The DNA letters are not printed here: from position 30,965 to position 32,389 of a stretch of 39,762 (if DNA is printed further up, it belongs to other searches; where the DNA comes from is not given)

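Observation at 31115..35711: Three tandem sugar-transfer-associated ATP-grasp ligase genes at the head of a ribitol-teichoic-acid-type locus: candidate cytoplasmic amino-acyl/acyl decoration system for a wall glycopolymer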

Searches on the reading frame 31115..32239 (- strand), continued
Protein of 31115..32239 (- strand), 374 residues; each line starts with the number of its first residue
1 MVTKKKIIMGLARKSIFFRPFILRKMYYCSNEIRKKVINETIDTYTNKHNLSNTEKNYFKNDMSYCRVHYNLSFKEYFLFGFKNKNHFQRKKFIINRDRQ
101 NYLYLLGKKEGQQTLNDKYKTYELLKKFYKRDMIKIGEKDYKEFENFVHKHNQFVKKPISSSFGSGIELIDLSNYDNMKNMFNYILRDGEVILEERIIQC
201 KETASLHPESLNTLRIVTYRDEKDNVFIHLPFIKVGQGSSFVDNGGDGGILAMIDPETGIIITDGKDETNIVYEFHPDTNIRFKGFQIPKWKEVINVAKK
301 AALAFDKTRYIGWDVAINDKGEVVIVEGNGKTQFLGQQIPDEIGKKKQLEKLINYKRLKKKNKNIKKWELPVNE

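Call 32: search_protein_families(library=pfam, proteins=[L012:6312-7607:+, L048:6414-7244:+, L058:2945-4051:+, L007:7625-8830:+, L050:10928-12220:+, L052:13341-14768:+, L049:8672-9817:+, L027:7092-9191:-, L030:3899-4876:+, L044:15235-15699:+], max_evalue=0.001)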
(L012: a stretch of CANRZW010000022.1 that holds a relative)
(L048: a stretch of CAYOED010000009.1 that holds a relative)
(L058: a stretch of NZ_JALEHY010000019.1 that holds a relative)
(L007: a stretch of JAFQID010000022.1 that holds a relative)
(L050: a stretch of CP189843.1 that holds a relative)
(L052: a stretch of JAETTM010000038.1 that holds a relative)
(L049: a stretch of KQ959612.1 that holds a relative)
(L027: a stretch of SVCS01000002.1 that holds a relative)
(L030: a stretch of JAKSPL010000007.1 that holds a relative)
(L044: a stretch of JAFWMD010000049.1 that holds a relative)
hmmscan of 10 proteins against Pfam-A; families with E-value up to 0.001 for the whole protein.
L012:6312-7607:+ (431 aa): 5 families
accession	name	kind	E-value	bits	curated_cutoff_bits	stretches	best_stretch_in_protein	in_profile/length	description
PF13535.11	ATP-grasp_4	-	6.9e-12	45.7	27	1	143-286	2-157/160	ATP-grasp domain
PF07478.18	Dala_Dala_lig_C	-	4.9e-10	39.7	24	1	141-235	34-116/204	D-ala D-ala ligase C-terminus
PF02786.22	CPSase_L_D2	-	1.8e-05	24.8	19.8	1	110-201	1-101/211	Carbamoyl-phosphate synthase L chain, ATP binding domain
PF01071.24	GARS_A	-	1.9e-05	25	27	1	109-206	1-105/194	Phosphoribosylglycinamide synthetase, ATP-grasp (A) domain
PF02655.19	ATP-grasp_3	-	2.5e-05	24.8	23.2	1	110-277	3-152/160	ATP-grasp domain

L048:6414-7244:+ (276 aa): 1 family
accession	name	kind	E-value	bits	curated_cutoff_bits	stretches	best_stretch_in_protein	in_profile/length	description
PF02397.22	Bac_transf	-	6e-47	159.9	27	1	55-228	1-176/179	Bacterial sugar transferase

L058:2945-4051:+ (368 aa): 6 families
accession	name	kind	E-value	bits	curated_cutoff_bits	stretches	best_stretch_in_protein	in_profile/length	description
PF01041.23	DegT_DnrJ_EryC1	-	1.6e-92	310.9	19.8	1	18-365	6-359/360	DegT/DnrJ/EryC1/StrS aminotransferase family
PF00155.27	Aminotran_1_2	-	1.3e-08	34.8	19.7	1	40-164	45-193/361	Aminotransferase class I and II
PF00266.25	Aminotran_5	-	6.4e-08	32.4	21.5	1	64-309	73-333/371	Aminotransferase class-V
PF01212.27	Beta_elim_lyase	-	1e-07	32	27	1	39-276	34-277/288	Beta-eliminating lyase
PF01053.26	Cys_Met_Meta_PP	-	1.7e-07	30.6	27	1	41-196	56-212/381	Cys/Met metabolism PLP-dependent enzyme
PF00464.25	SHMT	-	9e-05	21.7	27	1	88-198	133-245/399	Serine hydroxymethyltransferase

L007:7625-8830:+ (401 aa): 1 family
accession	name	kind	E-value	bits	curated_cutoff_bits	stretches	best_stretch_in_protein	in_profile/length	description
PF09587.15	PGA_cap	-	1.4e-48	166.1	27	1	14-246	2-254/255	Bacterial capsule synthesis protein PGA_cap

L050:10928-12220:+ (430 aa): 1 family
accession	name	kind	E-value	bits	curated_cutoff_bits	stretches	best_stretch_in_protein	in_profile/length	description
PF04932.20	Wzy_C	-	9.9e-12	45.3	31.7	1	208-354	4-147/149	O-Antigen ligase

L052:13341-14768:+ (475 aa): 2 families
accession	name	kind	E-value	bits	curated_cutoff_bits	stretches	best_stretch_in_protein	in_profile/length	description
PF01943.22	Polysacc_synt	-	3.3e-20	73.1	28.2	1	19-282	3-271/274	Polysaccharide biosynthesis protein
PF13440.11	Polysacc_synt_3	-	1.2e-05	25.2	23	1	41-329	1-290/293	Polysaccharide biosynthesis protein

L049:8672-9817:+ (381 aa): 1 family
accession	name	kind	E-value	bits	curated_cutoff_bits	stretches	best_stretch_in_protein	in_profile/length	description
PF02423.21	OCD_Mu_crystall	-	2.4e-56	191.5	24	1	24-363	5-311/314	Ornithine cyclodeaminase/mu-crystallin family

L027:7092-9191:- (699 aa): 4 families
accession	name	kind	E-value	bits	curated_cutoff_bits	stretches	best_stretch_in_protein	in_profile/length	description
PF08245.18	Mur_ligase_M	-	1.2e-31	110.7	24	1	176-362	1-199/200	Mur ligase middle domain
PF13306.12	LRR_5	-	1.2e-20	74.1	27.7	1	598-687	3-91/127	BspA type Leucine rich repeat region (6 copies)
PF02875.26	Mur_ligase_C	-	5.7e-12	47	28.4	1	386-520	2-124/127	Mur ligase, glutamate ligase domain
PF13855.12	LRR_8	-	0.00015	21.9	27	0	643-678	16-52/61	Leucine rich repeat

L030:3899-4876:+ (325 aa): 0 families

L044:15235-15699:+ (154 aa): 1 family
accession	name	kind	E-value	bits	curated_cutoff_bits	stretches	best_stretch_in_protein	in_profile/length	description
PF01467.32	CTP_transf_like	-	3.6e-21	76.2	21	1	15-140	1-132/133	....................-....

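Call 33: search_protein_families(library=pfam, proteins=[L006:4968-6005:+, L014:13300-14763:+, L027:5280-7037:-, L008:11044-11589:+, L049:4172-5305:+, L072:8554-9705:+, L078:11888-13240:+, L052:7574-8485:+, L014:14766-15878:+, L019:14903-16393:+], max_evalue=0.001)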
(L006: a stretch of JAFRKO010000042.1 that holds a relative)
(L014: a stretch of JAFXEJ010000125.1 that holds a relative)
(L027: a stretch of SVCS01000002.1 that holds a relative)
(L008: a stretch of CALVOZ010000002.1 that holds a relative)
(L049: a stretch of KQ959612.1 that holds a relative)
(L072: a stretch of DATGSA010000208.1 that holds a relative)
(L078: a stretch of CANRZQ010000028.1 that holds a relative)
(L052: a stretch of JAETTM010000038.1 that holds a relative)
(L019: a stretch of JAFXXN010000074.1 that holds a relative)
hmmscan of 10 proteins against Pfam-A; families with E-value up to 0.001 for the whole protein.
L006:4968-6005:+ (345 aa): 2 families
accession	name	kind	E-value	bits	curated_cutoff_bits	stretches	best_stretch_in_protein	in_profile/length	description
PF00733.27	Asn_synthase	-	5.6e-18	66.1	21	1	50-182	2-139/354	Asparagine synthase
PF24167.1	DUF7411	-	0.00021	21.3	28.7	1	67-162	3-96/194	Family of unknown function (DUF7411)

L014:13300-14763:+ (487 aa): 3 families
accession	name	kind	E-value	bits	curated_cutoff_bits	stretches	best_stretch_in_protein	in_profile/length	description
PF01943.22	Polysacc_synt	-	2.2e-31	109.7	28.2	1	9-274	2-271/274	Polysaccharide biosynthesis protein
PF13440.11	Polysacc_synt_3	-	1.7e-11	44.3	23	1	33-327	2-292/293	Polysaccharide biosynthesis protein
PF03023.19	MurJ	-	2e-08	33.8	27.4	1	63-446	38-437/451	Lipid II flippase MurJ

L027:5280-7037:- (585 aa): 1 family
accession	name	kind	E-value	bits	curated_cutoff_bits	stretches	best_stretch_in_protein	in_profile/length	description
PF04991.19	LicD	-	5.5e-30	105.6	22.6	1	21-230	1-214/227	LicD family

L008:11044-11589:+ (181 aa): 4 families
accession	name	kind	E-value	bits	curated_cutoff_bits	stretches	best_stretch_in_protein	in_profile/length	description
PF04542.20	Sigma70_r2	-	1.7e-14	53.8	24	1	31-98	1-70/71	Sigma-70 region 2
PF08281.18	Sigma70_r4_2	-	1.8e-13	50.4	25.7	1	125-174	5-54/54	Sigma-70, region 4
PF04545.22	Sigma70_r4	-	5.3e-10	39.1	24.1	1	127-176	1-50/50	Sigma-70, region 4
PF13384.12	HTH_23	-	0.00071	19.8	24.6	0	131-163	2-34/50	Homeodomain-like domain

L049:4172-5305:+ (377 aa): 1 family
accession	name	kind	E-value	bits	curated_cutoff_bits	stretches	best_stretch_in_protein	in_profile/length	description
PF01757.29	Acyl_transf_3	-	6e-23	81.9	31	1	11-362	2-323/326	Acyltransferase domain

L072:8554-9705:+ (383 aa): 6 families
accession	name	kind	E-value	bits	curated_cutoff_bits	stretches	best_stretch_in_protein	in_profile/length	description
PF00534.26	Glycos_transf_1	-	9e-36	123.4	26.4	1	194-359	5-171/172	Glycosyl transferases group 1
PF13692.12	Glyco_trans_1_4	-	3.5e-31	108.8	27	1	205-346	2-142/142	Glycosyl transferases group 1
PF13477.12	Glyco_trans_4_2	-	7.1e-14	52.6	23.4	1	22-146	17-138/139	Glycosyl transferase 4-like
PF13579.12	Glyco_trans_4_4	-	1.4e-13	52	29.7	1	46-168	35-155/158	Glycosyl transferase 4-like domain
PF13439.12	Glyco_transf_4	-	8.6e-12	45.8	28.5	1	23-178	13-168/170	Glycosyltransferase Family 4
PF20706.3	GT4-conflict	-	2.2e-09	37.3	26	1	181-366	177-377/385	Family 4 Glycosyltransferase in conflict systems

L078:11888-13240:+ (450 aa): 0 families

L052:7574-8485:+ (303 aa): 4 families
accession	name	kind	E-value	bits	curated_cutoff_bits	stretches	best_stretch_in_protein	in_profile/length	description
PF01370.27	Epimerase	-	4.8e-18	65.9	20.9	1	8-233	1-240/240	NAD dependent epimerase/dehydratase family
PF04321.23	RmlD_sub_bind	-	4.5e-11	42.8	27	1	7-197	2-175/287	RmlD substrate binding domain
PF16363.11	GDP_Man_Dehyd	-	8.6e-09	35.7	27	1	102-298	110-331/332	GDP-mannose 4,6 dehydratase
PF13460.12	NAD_binding_10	-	1.6e-05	25.3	27.2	1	12-175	1-146/184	NAD(P)H-binding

L014:14766-15878:+ (370 aa): 6 families
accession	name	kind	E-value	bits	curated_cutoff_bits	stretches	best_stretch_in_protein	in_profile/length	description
PF03275.19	GLF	-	1.4e-81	273.5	26.3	1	145-351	1-203/203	UDP-galactopyranose mutase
PF13450.12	NAD_binding_8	-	7.4e-21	74.7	21.9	1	6-72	1-68/68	NAD(P)-binding Rossmann-like domain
PF01266.30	DAO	-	0.0001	22.4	27.9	1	3-38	1-37/353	FAD dependent oxidoreductase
PF01593.30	Amino_oxidase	-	0.00023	21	19.8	1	21-96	11-89/443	Flavin containing amine oxidoreductase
PF00890.30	FAD_binding_2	-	0.00042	20.1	20.4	1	3-39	1-37/414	FAD binding domain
PF00070.33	Pyr_redox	-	0.00087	20.2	22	0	5-41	3-38/82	Pyridine nucleotide-disulphide oxidoreductase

L019:14903-16393:+ (496 aa): 1 family
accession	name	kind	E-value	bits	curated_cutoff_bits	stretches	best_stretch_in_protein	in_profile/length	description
PF03816.19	LytR_cpsA_psr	-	2.3e-31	109.5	24.6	1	258-400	1-149/150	LytR_cpsA_psr family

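Call 35: search_solved_structures(query=A2, max_evalue=10, show_alignments=2)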
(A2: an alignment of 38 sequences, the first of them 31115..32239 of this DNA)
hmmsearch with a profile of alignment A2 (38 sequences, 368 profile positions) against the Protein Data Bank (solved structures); distinct sequences matched with E-value up to 10: 9.
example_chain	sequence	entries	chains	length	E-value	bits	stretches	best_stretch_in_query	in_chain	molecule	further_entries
4ylr_A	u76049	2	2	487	0.00071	22.1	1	133-201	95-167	Tubulin polyglutamylase TTLL7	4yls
6hnb_A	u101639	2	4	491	0.043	16.2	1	148-223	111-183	Aromatic amino acid aminotransferase I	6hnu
3ln6_A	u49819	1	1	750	0.71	12.2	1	64-208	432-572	Glutathione biosynthesis bifunctional protein gshAB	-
2lr2_A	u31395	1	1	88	0.71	12.2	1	70-115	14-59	Immunoglobulin G-binding protein A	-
7qys_A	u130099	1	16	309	0.84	12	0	309-360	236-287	Probable alpha-L-glutamate ligase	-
5zct_A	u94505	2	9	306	2.3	10.5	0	313-362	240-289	Ribosomal protein S6--L-glutamate ligase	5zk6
4iwx_A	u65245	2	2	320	2.7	10.3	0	313-362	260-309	Ribosomal protein S6 modification protein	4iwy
5h7a_C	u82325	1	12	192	3.5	9.9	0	78-131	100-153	Immunoglobulin G-binding protein A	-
5h7b_A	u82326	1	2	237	4.4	9.6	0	76-131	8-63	Immunoglobulin G-binding protein A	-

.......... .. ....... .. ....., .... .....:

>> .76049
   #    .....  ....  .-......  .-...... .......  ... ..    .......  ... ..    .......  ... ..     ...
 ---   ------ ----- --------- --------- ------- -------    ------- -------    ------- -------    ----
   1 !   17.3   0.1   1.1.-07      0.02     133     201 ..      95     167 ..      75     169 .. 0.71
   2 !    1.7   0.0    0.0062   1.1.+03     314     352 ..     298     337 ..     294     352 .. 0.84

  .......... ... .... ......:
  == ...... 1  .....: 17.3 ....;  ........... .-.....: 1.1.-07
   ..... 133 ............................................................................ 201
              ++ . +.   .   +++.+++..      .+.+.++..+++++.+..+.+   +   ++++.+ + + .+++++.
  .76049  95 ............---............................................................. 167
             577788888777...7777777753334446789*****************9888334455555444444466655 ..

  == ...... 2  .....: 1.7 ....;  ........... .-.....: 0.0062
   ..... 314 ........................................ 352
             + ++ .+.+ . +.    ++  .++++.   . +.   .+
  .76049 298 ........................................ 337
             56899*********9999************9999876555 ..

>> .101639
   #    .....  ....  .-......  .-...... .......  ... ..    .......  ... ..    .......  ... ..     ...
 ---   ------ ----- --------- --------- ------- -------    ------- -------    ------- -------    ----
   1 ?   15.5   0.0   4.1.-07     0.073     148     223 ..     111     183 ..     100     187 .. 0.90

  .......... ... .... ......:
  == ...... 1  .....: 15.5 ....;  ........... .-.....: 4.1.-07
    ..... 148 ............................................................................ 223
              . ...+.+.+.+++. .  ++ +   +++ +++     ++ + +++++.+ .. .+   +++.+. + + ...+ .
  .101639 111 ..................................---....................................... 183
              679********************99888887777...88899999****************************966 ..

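Call 44: predict_structure(alignment_id=A2)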
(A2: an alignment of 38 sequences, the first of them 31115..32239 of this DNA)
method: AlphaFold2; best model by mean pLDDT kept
length: 374 residues; sequences in the alignment: 38
mean_pLDDT: 92.4   pTM: 0.89
mean pLDDT of the five models: 92.4, 91.9, 91.8, 91.6, 91.6
residues with pLDDT >= 90: 317; 70-90: 43; 50-70: 13; < 50: 1
segments of 3 or more residues with pLDDT < 50: none
pLDDT, mean of each block of 10 residues (from residue 1): 86 94 94 95 81 94 96 94 96 91 93 90 93 95 97 91 83 94 94 96 95 96 97 91 70 98 95 96 98 98 95 96 94 89 96 96 89 56
secondary structure, 60 per line:
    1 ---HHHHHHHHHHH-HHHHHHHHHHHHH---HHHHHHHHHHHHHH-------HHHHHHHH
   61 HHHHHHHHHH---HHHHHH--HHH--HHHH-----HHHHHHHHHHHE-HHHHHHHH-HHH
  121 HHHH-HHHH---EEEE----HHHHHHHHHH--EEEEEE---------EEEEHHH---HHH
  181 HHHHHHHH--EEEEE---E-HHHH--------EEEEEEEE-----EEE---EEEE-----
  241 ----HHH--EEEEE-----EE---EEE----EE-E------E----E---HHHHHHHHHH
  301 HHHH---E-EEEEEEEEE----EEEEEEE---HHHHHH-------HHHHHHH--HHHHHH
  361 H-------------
elements in order: H4-14 H16-28 H32-45 H53-70 H74-79 H87-90 H96-106 H109-116 H118-124 H126-129 E133-136 H141-150 E153-158 E168-171 H178-188 E191-195 H201-204 E213-220 E226-228 E232-235 E250-254 E265-267 H291-304 E310-318 E323-329 H333-338 H346-352 H355-361

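Call 46: fold_search(model_id=the predicted structure, library=pdb)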
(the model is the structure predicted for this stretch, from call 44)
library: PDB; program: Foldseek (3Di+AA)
matches with E <= 10: 801; with E <= 0.001: 472
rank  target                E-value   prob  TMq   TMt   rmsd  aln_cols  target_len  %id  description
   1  1ehi_A                1.6e-07  1.00  0.40  0.42   5.1       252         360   13  D-ALANINE:D-LACTATE LIGASE (LMDDL2) OF VANCOMYCIN-RESISTANT LEUCONOSTOC MESENTEROIDES (released 2000-05-23)
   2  5zct_C                1.7e-07  1.00  0.45  0.57   5.3       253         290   14  The crystal structure of the poly-alpha-L-glutamate peptides synthetase RimK at 2.05 angstrom resolution. (released 2018-07-25)
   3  8fff                  1.9e-07  1.00  0.39  0.41   8.4       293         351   14  Crystal structure of Staphylococcus aureus D-alanine D-alanine ligase enzyme in complex with acetate (released 2024-05-08)
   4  3i12_D                2.3e-07  1.00  0.44  0.46   6.3       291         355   14  The crystal structure of the D-alanyl-alanine synthetase A from Salmonella enterica subsp. enterica serovar Typhimuriu (released 2009-08-18)
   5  7u9k_B                2.3e-07  1.00  0.39  0.43   7.3       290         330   12  Staphylococcus aureus D-alanine-D-alanine ligase in complex with ATP, D-ala-D-ala, Mg2+ and K+ (released 2023-03-15)
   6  2i87_B                2.6e-07  1.00  0.36  0.39   7.9       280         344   11  Allosteric inhibition of Staphylococcus aureus D-alanine:D-alanine ligase revealed by crystallographic studies (released 2006-10-03)
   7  4iwx                  2.7e-07  1.00  0.44  0.54   5.4       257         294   14  Rimk structure at 2.85A (released 2013-05-08)
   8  5zct_A                3.2e-07  1.00  0.44  0.55   6.0       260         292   14  The crystal structure of the poly-alpha-L-glutamate peptides synthetase RimK at 2.05 angstrom resolution. (released 2018-07-25)
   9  7dro_A                4.0e-07  1.00  0.40  0.49   4.1       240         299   12  Structure of ATP-grasp ligase PsnB complexed with minimal precursor (released 2021-09-08)
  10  3k5h_B                4.2e-07  1.00  0.38  0.38   4.0       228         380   12  Crystal structure of carboxyaminoimidazole ribonucleotide synthase from asperigillus clavatus complexed with ATP (released 2009-10-20)
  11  3q1k_A                4.7e-07  1.00  0.44  0.46   6.2       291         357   14  The Crystal Structure of the D-alanyl-alanine Synthetase A from Salmonella enterica Typhimurium Complexed with ADP (released 2011-01-12)
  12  7qys_L                6.2e-07  1.00  0.43  0.54   5.7       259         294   13  Crystal structure of RimK from Pseudomonas syringae DC3000 (released 2022-10-05)
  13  7u56_A                6.5e-07  1.00  0.41  0.44   6.5       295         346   13  Crystal Structure of D-alanine--D-alanine ligase from Klebsiella pneumoniae subsp. pneumoniae in complex with AMP (released 2022-03-09)
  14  7dro_E                6.9e-07  1.00  0.42  0.52   4.0       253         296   12  Structure of ATP-grasp ligase PsnB complexed with minimal precursor (released 2021-09-08)
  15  7dro_C                6.9e-07  1.00  0.39  0.47   4.2       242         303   13  Structure of ATP-grasp ligase PsnB complexed with minimal precursor (released 2021-09-08)
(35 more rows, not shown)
